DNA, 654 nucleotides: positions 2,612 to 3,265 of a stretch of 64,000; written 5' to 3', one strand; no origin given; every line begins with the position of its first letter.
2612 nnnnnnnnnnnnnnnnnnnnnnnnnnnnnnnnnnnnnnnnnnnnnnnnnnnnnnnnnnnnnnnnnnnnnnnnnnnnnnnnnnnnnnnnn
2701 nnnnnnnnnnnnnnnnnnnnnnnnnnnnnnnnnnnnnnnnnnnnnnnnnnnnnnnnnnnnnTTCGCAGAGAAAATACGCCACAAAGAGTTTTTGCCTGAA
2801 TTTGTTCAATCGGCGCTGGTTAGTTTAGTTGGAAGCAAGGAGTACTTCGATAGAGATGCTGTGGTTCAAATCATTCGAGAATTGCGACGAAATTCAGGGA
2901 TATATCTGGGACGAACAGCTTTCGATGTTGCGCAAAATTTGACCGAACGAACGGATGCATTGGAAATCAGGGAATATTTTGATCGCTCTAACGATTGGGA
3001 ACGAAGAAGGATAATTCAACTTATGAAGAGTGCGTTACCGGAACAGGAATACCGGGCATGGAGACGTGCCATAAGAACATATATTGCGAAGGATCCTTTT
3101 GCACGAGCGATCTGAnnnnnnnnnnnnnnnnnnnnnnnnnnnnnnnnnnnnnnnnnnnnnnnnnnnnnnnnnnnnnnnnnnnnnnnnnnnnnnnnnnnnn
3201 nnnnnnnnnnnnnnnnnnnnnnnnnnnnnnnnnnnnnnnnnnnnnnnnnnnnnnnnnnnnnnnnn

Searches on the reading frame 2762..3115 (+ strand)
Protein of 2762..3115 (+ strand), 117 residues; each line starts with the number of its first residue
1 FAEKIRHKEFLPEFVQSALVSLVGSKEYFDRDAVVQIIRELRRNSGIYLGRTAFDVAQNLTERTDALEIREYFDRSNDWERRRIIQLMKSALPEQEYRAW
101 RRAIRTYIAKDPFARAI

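Call 5: search_protein_families(library=pfam, proteins=[window:2792-3115:+], max_evalue=0.1)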
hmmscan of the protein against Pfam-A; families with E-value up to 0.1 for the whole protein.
window:2792-3115:+ (107 aa): 3 families
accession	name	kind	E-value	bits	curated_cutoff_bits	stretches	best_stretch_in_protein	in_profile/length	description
PF03295.19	Pox_TAA1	-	0.004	17.5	27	1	17-47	22-51/63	Poxvirus trans-activator protein A1 C-terminal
PF10985.13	DUF2805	-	0.0056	17.5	22.5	1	70-95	24-49/71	Protein of unknown function (DUF2805)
PF10929.13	DUF2811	-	0.097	13.4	26.6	0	58-76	13-31/57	Protein of unknown function (DUF2811)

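Call 7: find_homologous_proteins(query=window:2762-3115:+, max_evalue=0.01)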
Query window:2762-3115:+ (117 aa): 5 proteins with E <= 0.01 among 40 candidates.
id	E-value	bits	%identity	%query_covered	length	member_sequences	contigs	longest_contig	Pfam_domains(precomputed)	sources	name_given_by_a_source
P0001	2.9e-49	183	68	100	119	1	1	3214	-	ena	-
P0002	2.3e-44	168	66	100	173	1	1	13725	-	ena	-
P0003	3.9e-43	164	62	100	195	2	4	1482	-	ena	-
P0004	1.0e-41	159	59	100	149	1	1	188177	-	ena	-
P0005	3.6e-32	128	73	71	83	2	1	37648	-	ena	-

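Call 8: search_protein_families(library=ncbifam, proteins=[window:2762-3115:+], max_evalue=0.1)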
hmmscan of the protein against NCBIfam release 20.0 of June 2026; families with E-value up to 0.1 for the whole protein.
window:2762-3115:+ (117 aa): 1 family
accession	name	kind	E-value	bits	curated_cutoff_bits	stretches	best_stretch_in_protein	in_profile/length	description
TIGR03643.1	TIGR03643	hypoth_equivalog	0.013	15.6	66.55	1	80-103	26-49/72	TIGR03643 family protein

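Call 9: search_protein_families(library=padloc, proteins=[window:2762-3115:+], max_evalue=0.1)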
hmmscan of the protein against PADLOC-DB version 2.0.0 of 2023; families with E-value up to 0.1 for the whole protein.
window:2762-3115:+ (117 aa): 1 family
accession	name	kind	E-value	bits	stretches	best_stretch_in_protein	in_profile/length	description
PDLC03783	Drt8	-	5.2e-13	47.2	1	6-115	383-483/493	DRT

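Call 11: find_encoding_contigs(protein=P0004, flank=8000, max_places=4)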
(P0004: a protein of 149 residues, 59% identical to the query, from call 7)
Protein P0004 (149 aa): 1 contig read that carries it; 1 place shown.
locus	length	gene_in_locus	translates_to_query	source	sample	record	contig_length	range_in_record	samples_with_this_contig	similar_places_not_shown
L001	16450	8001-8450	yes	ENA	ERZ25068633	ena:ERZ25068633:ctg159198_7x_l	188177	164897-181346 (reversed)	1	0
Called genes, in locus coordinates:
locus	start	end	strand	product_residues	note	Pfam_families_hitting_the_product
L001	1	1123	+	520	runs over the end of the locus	PF00589:Phage_integrase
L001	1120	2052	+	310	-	PF00589:Phage_integrase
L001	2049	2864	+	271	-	PF02899:Phage_int_SAM_1, PF00589:Phage_integrase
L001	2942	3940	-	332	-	PF13495:Phage_int_SAM_4, PF02899:Phage_int_SAM_1, PF00589:Phage_integrase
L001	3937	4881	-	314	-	PF00589:Phage_integrase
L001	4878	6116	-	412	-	PF02899:Phage_int_SAM_1 (faint), PF00589:Phage_integrase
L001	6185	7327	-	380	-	PF00589:Phage_integrase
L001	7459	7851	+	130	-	-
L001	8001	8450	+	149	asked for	-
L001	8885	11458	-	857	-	-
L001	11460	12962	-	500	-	PF09823:DUF2357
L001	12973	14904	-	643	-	-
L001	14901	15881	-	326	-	-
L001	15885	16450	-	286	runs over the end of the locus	PF18741:MTES_1575, PF04480:DUF559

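Call 12: find_encoding_contigs(protein=P0002, flank=8000, max_places=4)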
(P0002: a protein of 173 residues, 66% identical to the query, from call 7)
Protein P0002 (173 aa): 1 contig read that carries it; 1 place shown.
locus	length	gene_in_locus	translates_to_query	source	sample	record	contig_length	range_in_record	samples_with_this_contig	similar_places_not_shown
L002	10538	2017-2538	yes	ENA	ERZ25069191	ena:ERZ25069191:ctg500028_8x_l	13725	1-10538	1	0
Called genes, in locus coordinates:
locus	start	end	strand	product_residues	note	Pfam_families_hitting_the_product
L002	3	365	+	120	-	?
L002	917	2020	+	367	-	PF00078:RVT_1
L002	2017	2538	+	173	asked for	-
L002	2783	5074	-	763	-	PF13166:AAA_13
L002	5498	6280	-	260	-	PF08861:DUF1828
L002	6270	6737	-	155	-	-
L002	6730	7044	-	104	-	-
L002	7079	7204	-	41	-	-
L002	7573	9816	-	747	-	PF02463:SMC_N (weak), PF13166:AAA_13, PF13304:AAA_21 (weak)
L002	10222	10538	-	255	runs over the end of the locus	-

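Call 16: find_encoding_contigs(protein=P0001, flank=5000, max_places=4)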
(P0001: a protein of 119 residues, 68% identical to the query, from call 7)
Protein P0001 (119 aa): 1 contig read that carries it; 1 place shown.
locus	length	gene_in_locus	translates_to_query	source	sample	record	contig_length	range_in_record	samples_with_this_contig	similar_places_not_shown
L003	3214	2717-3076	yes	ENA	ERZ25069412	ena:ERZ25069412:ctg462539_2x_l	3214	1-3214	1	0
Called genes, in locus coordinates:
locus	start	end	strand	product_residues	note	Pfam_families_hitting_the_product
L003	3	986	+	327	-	?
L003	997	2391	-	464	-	PF06782:UPF0236 (faint)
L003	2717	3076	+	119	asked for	-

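Call 17: find_encoding_contigs(protein=P0005, flank=8000, max_places=4)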
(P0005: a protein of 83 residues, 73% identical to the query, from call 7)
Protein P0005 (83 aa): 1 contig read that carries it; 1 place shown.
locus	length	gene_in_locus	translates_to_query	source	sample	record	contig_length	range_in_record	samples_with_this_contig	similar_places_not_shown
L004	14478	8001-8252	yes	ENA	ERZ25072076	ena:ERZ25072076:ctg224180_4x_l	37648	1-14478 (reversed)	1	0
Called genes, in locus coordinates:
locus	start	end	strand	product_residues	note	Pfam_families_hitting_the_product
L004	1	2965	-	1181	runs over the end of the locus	PF13476:AAA_23 (weak), PF13514:AAA_27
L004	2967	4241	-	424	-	PF00149:Metallophos, PF12850:Metallophos_2 (weak)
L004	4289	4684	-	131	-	PF01850:PIN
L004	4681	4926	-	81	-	-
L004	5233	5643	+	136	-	-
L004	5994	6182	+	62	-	-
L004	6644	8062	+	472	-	PF00078:RVT_1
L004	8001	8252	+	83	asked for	-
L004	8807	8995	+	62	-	-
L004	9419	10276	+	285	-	PF00376:MerR (faint), PF13411:MerR_1, PF13432:TPR_16 (faint), PF00515:TPR_1 (faint), PF07719:TPR_2 (faint), PF13431:TPR_17 (faint), PF13414:TPR_11 (weak), PF14559:TPR_19 (faint)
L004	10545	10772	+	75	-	-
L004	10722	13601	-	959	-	PF07715:Plug, PF00593:TonB_dep_Rec_b-barrel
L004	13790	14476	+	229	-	?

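Call 19: search_protein_families(library=padloc, proteins=[L004:6644-8062:+, L002:917-2020:+, P0002, P0003, P0004, L001:7459-7851:+], max_evalue=0.01)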
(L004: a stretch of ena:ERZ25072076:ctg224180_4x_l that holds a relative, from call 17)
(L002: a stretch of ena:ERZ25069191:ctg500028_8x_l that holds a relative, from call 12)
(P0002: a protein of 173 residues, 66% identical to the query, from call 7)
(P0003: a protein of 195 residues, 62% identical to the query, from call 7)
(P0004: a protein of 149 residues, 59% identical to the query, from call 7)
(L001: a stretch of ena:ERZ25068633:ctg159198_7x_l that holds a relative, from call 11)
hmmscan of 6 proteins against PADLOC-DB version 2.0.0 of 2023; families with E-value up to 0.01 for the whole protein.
L004:6644-8062:+ (472 aa): 87 families (the best 25 are shown)
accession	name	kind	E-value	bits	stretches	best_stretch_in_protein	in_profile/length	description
PDLC03783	Drt8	-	5.1e-93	311.1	1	5-449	4-408/493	DRT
PDLC03759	RT_UG21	-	5e-44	148.9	1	72-330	52-289/503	DRT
PDLC03756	RT_UG19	-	1.1e-39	135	1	78-456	63-406/562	DRT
PDLC03758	RT_UG20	-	1e-35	121.8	1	78-289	66-269/511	DRT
PDLC03760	RT_UG22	-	4.1e-31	106.6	1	75-405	56-357/476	DRT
PDLC03771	RT_UG32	-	2e-30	104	1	67-295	73-292/521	DRT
PDLC03749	RT_UG13a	-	7.3e-28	95.9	1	90-303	86-306/589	DRT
PDLC03785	RT_UG9_large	-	1.7e-27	94.1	1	75-311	293-524/772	DRT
PDLC03761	RT_UG23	-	2.8e-24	83.5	1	84-295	64-269/489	DRT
PDLC03786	RT_UG9_small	-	2e-23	81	1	97-295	83-286/541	DRT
PDLC03752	Drt4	-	4.1e-23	80.4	1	90-297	63-268/467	DRT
PDLC03773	RT_UG34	-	1.9e-22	77.9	1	81-291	73-290/512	DRT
PDLC02180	Drt4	-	2.2e-22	77.6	1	152-296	131-279/532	-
PDLC03770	RT_UG31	-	2.5e-22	77.7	1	157-311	117-267/456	DRT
PDLC01136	RT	-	1.6e-20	71.6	1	88-292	70-249/263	RT (reverse transcriptase)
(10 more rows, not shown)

L002:917-2020:+ (367 aa): 83 families (the best 25 are shown)
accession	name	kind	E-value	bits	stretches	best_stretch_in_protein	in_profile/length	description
PDLC03783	Drt8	-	4.6e-84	281.5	1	4-353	4-316/493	DRT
PDLC03759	RT_UG21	-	1.6e-45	153.8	1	73-326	54-289/503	DRT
PDLC03756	RT_UG19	-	2.1e-38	130.7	1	77-306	63-284/562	DRT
PDLC03758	RT_UG20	-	4e-35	119.8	1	52-296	44-277/511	DRT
PDLC03771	RT_UG32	-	4.2e-31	106.2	1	65-298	72-296/521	DRT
PDLC03760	RT_UG22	-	4.8e-31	106.3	1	73-300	56-253/476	DRT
PDLC03785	RT_UG9_large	-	9.4e-28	94.9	1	76-306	295-520/772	DRT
PDLC03749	RT_UG13a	-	2e-27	94.4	1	89-294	86-298/589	DRT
PDLC03752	Drt4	-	1.4e-26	91.8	1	104-296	75-268/467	DRT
PDLC03761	RT_UG23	-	2e-26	90.6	1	80-294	62-269/489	DRT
PDLC03773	RT_UG34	-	2.5e-26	90.7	1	80-305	73-304/512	DRT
PDLC02180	Drt4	-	8.5e-26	88.9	1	144-295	125-279/532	-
PDLC03786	RT_UG9_small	-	9.2e-26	88.7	1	80-292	68-284/541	DRT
PDLC03770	RT_UG31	-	5.3e-25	86.5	1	152-314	113-271/456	DRT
PDLC02178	Drt4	-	6e-23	79.6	1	135-296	122-288/506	-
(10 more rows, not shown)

P0002 (173 aa): 1 family
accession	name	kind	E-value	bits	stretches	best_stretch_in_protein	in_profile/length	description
PDLC03783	Drt8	-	3.9e-20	70.6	1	11-162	334-477/493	DRT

P0003 (195 aa): 2 families
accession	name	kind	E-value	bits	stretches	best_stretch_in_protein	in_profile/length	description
PDLC03783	Drt8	-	7e-22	76.4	1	3-184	305-477/493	DRT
PDLC03759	RT_UG21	-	0.0023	14.8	1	57-171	348-474/503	DRT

P0004 (149 aa): 1 family
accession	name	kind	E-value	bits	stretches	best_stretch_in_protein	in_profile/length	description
PDLC03783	Drt8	-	4e-17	60.7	1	2-142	348-479/493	DRT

L001:7459-7851:+ (130 aa): 0 families

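Call 24: search_dna_similar(query=window:2762-3115:+, collection=plasmids, mode=protein, max_rows=15, max_evalue=0.001)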
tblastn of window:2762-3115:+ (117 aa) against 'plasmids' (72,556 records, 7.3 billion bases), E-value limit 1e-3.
Records with a match: 2; places in all: 2; records where one place covers at least 80% of the query: 2.
Best place of each record, by identity: <60% 2.
By first word of the organism name: Caballeronia 2.
By predicted mobility (MOB-suite, as given by PLSDB): mobilizable 2.
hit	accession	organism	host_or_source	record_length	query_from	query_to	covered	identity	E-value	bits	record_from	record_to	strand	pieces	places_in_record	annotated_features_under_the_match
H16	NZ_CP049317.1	Caballeronia sp. SBC2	whole organism,soil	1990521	13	114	87%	34.3%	4e-11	65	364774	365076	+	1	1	none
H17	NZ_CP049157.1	Caballeronia sp. SBC1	whole organism,soil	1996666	13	114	87%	34.3%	4e-11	65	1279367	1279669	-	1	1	none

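Call 28: get_annotated_region(hit=H16, flank=4000)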
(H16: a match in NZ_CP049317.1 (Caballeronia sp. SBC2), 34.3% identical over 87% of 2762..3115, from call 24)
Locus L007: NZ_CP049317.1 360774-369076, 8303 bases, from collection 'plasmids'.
description: Caballeronia sp. SBC2 plasmid pSBC2-1, complete sequence
organism: Caballeronia sp. SBC2 (NCBI taxid 2705547)
taxonomy: Bacteria; Pseudomonadota; Betaproteobacteria; Burkholderiales; Burkholderiaceae; Caballeronia; Caballeronia sp. SBC2
host: -; source: whole organism,soil; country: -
typing (MOB-suite, as given by PLSDB): mobilizable; relaxase MOBP
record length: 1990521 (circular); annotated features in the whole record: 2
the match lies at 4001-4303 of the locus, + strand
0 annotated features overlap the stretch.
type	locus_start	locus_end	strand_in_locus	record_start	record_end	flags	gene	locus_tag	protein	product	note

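Call 56: predict_structure(alignment_id=A2)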
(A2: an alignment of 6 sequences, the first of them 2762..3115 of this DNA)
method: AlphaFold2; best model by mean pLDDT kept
length: 117 residues; sequences in the alignment: 6
mean_pLDDT: 58.2   pTM: 0.46
mean pLDDT of the five models: 58.2, 56.9, 56.9, 56.7, 53.4
residues with pLDDT >= 90: 0; 70-90: 35; 50-70: 40; < 50: 42
segments of 3 or more residues with pLDDT < 50: 1-11, 23-29, 44-63
pLDDT, mean of each block of 10 residues (from residue 1): 42 50 47 54 45 40 53 69 73 79 80 69
secondary structure, 60 per line:
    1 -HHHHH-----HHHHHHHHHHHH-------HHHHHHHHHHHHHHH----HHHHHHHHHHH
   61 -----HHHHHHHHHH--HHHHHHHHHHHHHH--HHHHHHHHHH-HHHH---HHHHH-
elements in order: H2-6 H12-23 H31-45 H50-60 H66-75 H78-91 H94-103 H105-108 H112-116

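Call 57: search_protein_representatives(alignment_id=A2)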
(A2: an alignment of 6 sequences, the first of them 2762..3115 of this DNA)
Query: 6 sequences, 148 profile positions. Proteins with E-value up to 0.001 (for the whole library): 77; up to 1e-10: 58; up to 1e-30: 8. The best 77 are listed.
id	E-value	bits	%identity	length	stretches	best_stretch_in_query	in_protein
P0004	3.9e-79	279.8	-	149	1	1-148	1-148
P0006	1.6e-61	222.7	-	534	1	2-148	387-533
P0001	4.3e-61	221.3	-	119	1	30-148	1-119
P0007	1.5e-36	141.7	-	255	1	2-148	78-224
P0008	1.3e-33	132.2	-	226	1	2-137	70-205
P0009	1.2e-31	125.8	-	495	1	2-145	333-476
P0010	3.8e-31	124.1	-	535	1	2-145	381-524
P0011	4.6e-31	123.9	-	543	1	2-145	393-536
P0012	1.3e-30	122.4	-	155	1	2-142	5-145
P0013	5.9e-29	117.0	-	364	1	2-146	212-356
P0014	1.7e-27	112.3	-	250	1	3-146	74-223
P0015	1.8e-26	109.0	-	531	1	3-147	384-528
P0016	1.2e-25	106.3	-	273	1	2-142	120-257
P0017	1.8e-24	102.4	-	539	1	3-135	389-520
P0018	2.5e-24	102.0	-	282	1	3-146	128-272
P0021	1.2e-23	99.8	-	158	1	2-146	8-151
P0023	1.9e-23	99.2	-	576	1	3-148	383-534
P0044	7.0e-18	81.1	-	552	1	2-148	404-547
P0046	3.7e-17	78.7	-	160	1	2-139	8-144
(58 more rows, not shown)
